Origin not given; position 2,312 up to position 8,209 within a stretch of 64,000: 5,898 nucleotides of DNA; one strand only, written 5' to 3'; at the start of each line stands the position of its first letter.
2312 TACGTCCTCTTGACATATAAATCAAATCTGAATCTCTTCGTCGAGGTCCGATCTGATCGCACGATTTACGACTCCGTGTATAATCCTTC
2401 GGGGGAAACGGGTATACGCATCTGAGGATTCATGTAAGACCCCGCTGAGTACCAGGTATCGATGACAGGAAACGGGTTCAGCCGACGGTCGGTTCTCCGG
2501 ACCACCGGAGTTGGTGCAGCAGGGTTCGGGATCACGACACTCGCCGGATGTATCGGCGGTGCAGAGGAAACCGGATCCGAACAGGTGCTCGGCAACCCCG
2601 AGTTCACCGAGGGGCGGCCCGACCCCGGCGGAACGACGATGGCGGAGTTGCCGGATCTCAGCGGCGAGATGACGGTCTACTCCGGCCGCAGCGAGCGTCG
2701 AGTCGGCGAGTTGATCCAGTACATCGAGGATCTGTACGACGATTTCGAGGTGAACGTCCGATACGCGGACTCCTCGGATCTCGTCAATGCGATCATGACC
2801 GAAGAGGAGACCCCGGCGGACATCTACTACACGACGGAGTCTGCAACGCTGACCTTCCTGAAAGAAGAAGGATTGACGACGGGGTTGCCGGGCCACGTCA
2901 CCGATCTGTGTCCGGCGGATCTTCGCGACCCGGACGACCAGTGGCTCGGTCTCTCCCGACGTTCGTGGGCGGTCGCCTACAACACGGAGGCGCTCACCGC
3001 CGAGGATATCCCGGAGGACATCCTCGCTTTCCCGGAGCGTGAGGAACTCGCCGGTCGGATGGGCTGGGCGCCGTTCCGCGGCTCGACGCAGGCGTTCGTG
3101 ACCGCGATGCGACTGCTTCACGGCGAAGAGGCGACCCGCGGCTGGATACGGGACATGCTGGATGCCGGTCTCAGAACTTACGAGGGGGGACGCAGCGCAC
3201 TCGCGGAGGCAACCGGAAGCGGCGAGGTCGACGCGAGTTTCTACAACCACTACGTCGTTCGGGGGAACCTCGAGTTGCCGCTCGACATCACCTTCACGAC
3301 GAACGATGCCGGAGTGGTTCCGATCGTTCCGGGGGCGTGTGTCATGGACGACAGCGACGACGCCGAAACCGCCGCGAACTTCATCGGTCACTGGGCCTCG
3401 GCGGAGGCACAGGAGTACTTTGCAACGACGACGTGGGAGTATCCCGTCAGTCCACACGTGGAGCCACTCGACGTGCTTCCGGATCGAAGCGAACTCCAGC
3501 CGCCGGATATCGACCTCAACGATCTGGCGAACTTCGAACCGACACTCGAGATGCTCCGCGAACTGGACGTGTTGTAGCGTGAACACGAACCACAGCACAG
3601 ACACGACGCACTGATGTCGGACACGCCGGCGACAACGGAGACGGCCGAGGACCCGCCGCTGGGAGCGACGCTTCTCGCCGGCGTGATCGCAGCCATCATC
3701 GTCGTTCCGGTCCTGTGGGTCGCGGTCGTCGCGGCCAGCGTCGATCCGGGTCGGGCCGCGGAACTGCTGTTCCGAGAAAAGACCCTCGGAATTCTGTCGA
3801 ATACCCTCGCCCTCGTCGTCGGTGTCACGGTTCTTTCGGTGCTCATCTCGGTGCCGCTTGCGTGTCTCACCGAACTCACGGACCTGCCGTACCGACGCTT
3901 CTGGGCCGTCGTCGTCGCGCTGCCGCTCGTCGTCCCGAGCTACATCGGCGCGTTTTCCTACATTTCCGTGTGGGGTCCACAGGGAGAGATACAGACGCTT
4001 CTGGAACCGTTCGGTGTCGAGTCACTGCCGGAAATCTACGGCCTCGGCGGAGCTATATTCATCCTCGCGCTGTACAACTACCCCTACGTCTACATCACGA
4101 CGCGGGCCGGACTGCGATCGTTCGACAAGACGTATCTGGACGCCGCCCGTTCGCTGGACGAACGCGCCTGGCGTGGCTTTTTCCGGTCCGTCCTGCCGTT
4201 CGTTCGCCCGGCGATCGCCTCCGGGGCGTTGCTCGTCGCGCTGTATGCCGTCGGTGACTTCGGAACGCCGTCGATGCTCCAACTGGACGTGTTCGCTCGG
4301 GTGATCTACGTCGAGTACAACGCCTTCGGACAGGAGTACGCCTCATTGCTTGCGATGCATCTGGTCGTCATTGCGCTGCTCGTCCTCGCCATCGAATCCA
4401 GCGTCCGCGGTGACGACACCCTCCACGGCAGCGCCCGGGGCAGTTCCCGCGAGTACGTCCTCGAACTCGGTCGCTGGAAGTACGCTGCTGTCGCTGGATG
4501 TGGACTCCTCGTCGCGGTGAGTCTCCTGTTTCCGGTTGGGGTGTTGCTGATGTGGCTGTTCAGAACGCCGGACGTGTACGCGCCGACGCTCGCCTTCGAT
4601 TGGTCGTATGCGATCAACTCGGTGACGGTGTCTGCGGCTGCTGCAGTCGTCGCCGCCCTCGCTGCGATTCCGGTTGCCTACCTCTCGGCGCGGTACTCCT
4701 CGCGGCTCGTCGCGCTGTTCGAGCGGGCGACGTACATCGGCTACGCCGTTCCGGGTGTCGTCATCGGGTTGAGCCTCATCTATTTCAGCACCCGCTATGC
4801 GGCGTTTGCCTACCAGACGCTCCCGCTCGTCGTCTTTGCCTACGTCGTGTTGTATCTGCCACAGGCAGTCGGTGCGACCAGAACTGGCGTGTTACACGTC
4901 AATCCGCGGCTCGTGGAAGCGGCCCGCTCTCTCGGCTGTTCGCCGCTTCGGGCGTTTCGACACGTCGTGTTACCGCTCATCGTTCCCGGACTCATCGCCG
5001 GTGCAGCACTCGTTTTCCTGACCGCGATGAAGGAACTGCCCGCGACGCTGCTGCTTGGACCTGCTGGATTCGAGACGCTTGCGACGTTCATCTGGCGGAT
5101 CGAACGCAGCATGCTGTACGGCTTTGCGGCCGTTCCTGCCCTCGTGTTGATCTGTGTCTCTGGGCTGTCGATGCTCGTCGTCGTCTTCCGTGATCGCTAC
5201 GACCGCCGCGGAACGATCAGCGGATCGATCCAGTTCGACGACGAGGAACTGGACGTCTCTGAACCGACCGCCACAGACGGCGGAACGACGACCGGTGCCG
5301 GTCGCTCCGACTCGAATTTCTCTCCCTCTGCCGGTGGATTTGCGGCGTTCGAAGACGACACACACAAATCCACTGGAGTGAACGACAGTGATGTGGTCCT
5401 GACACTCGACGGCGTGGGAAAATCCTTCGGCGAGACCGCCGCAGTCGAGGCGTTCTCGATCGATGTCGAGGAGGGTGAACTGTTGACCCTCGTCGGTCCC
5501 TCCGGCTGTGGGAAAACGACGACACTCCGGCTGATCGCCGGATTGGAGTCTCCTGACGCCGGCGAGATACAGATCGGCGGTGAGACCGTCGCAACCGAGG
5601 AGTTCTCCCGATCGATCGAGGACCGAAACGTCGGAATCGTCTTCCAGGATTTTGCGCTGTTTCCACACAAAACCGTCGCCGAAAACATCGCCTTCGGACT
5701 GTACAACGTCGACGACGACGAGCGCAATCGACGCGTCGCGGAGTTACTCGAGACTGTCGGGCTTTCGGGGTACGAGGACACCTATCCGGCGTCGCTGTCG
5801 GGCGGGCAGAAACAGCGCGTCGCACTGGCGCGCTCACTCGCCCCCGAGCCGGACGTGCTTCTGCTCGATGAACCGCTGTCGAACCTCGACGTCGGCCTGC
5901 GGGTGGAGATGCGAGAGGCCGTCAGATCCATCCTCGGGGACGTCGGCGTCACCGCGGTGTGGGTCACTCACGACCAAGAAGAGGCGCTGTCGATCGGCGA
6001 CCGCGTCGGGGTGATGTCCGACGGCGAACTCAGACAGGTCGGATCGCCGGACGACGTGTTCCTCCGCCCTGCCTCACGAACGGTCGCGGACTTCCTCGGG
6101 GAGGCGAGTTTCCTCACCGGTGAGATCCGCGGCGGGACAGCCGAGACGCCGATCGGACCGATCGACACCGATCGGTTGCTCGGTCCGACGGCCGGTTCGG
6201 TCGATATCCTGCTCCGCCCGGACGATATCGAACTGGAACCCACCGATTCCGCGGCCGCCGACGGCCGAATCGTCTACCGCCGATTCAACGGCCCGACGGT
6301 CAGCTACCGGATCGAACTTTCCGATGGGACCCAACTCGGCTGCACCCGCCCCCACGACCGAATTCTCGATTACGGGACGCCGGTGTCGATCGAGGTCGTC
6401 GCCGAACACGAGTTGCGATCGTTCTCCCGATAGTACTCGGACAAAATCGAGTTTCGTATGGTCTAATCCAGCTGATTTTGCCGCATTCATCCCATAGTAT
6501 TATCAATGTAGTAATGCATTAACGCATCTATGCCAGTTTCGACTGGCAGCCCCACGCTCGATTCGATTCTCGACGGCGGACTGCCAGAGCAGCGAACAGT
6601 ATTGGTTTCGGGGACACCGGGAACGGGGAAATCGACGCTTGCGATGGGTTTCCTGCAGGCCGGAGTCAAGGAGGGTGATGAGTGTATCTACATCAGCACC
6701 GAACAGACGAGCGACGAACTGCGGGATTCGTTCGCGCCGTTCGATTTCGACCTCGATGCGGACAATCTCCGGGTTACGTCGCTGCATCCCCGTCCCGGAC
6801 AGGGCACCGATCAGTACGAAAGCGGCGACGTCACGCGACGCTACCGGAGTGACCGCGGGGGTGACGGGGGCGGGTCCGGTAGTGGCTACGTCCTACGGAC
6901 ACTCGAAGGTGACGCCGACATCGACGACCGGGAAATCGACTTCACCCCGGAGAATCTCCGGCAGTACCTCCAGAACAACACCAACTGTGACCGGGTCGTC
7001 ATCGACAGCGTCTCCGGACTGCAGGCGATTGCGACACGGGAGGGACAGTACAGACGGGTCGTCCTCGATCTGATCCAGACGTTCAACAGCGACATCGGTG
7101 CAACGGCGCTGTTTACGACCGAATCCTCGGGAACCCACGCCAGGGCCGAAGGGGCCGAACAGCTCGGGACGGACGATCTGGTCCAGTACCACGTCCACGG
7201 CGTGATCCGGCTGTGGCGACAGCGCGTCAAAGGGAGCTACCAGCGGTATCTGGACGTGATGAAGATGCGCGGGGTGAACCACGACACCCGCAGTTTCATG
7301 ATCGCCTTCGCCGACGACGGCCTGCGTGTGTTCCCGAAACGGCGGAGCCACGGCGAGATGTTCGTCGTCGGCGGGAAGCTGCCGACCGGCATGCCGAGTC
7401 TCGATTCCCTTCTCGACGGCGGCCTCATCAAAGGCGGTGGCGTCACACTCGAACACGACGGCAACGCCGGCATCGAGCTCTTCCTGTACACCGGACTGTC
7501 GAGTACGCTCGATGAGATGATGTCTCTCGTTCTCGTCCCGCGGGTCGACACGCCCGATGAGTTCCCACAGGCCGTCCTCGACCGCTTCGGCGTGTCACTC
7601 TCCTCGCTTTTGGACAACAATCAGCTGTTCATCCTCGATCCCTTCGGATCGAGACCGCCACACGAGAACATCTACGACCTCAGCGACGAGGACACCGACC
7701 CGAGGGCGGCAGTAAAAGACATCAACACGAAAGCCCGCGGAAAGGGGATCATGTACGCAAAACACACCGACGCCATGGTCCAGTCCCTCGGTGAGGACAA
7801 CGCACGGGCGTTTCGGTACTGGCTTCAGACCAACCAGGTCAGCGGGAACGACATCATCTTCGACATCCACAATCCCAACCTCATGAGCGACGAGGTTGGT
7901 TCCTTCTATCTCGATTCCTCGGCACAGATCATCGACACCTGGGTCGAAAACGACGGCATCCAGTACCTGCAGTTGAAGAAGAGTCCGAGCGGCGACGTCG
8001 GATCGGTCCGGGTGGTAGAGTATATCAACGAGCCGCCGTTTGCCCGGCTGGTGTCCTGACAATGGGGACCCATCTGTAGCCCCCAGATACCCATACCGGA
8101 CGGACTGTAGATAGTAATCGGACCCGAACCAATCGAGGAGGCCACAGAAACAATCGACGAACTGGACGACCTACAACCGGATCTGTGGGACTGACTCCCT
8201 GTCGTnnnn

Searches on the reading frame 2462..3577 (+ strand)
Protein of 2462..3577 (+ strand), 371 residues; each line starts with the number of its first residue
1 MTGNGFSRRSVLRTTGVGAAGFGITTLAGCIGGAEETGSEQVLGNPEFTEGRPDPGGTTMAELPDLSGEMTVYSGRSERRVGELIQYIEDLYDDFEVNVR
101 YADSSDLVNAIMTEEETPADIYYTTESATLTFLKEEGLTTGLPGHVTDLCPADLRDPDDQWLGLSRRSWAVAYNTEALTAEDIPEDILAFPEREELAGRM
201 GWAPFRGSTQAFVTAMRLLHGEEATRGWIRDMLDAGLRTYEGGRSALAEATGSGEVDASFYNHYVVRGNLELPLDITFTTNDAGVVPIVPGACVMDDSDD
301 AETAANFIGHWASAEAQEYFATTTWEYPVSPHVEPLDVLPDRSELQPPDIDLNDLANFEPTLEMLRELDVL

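Call 40: search_protein_families(library=ncbifam, proteins=[window:2462-3577:+], max_evalue=0.00001)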
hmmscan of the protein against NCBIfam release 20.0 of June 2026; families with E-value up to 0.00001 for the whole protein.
window:2462-3577:+ (371 aa): 1 family
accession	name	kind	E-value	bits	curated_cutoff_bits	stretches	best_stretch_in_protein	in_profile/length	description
TIGR03261.1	phnS2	equivalog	1.2e-08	34.5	392.75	1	69-344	23-303/334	putative 2-aminoethylphosphonate ABC transporter substrate-binding protein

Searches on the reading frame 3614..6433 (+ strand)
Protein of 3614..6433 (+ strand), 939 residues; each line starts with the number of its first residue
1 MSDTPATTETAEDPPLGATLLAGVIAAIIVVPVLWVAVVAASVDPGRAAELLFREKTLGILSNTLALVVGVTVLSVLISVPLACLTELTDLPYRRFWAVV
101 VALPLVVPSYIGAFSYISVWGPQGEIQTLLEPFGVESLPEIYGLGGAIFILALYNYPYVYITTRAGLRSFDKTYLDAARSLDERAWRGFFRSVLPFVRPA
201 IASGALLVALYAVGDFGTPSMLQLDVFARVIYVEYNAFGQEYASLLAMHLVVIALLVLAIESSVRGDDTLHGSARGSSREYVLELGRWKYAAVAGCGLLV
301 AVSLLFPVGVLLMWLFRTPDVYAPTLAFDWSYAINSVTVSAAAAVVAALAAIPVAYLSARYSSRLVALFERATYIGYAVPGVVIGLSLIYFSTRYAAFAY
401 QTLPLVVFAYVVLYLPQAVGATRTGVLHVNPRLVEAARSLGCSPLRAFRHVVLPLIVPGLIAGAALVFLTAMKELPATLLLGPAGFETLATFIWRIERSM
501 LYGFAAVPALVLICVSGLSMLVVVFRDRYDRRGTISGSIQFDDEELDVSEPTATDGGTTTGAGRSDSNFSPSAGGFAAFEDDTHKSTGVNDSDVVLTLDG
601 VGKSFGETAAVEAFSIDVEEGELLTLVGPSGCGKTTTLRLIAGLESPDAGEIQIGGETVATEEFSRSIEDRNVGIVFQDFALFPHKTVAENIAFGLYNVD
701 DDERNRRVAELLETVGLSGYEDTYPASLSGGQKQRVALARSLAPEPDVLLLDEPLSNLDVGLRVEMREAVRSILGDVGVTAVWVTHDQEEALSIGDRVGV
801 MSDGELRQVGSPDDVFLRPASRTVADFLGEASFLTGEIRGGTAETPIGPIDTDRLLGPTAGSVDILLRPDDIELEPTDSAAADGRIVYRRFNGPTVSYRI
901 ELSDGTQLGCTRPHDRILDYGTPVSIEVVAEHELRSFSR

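Call 10: search_protein_families(library=pfam, proteins=[window:3614-6433:+], max_evalue=0.0001)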
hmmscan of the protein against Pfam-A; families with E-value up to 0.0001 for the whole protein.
window:3614-6433:+ (939 aa): 4 families
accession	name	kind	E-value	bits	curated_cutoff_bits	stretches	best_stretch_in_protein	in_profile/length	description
PF00005.33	ABC_tran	-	1.3e-37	129.8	25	1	613-755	3-136/137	ABC transporter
PF00528.27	BPD_transp_1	-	1.8e-29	103.2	26.4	2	351-523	1-171/184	Binding-protein-dependent transport system inner membrane component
PF08402.16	TOBE_2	-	6.6e-08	33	21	1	866-932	2-72/76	TOBE domain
PF13304.12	AAA_21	-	6.4e-05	23.6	27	0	625-672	3-50/304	AAA domain, putative AbiEii toxin, Type IV TA system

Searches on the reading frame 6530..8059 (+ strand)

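Call 10: search_protein_families(library=pfam, proteins=[window:6530-8059:+], max_evalue=0.0001)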
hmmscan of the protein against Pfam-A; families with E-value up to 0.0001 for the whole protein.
window:6530-8059:+ (509 aa): 5 families
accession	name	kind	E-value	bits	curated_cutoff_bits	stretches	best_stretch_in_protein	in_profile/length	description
PF06745.19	ATPase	-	2.2e-47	161.8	26.6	2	141-270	109-229/231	KaiC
PF13481.12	AAA_25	-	1.2e-06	28.7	27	1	8-85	20-109/195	AAA domain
PF20720.3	nSTAND3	-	1.5e-05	25.1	27.2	1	18-58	14-54/155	Novel STAND NTPase 3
PF00154.27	RecA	-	3e-05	24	27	0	3-63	33-94/262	recA bacterial DNA recombination protein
PF05625.17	PAXNEB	-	8.9e-05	22.1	28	0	3-64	19-81/366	PAXNEB protein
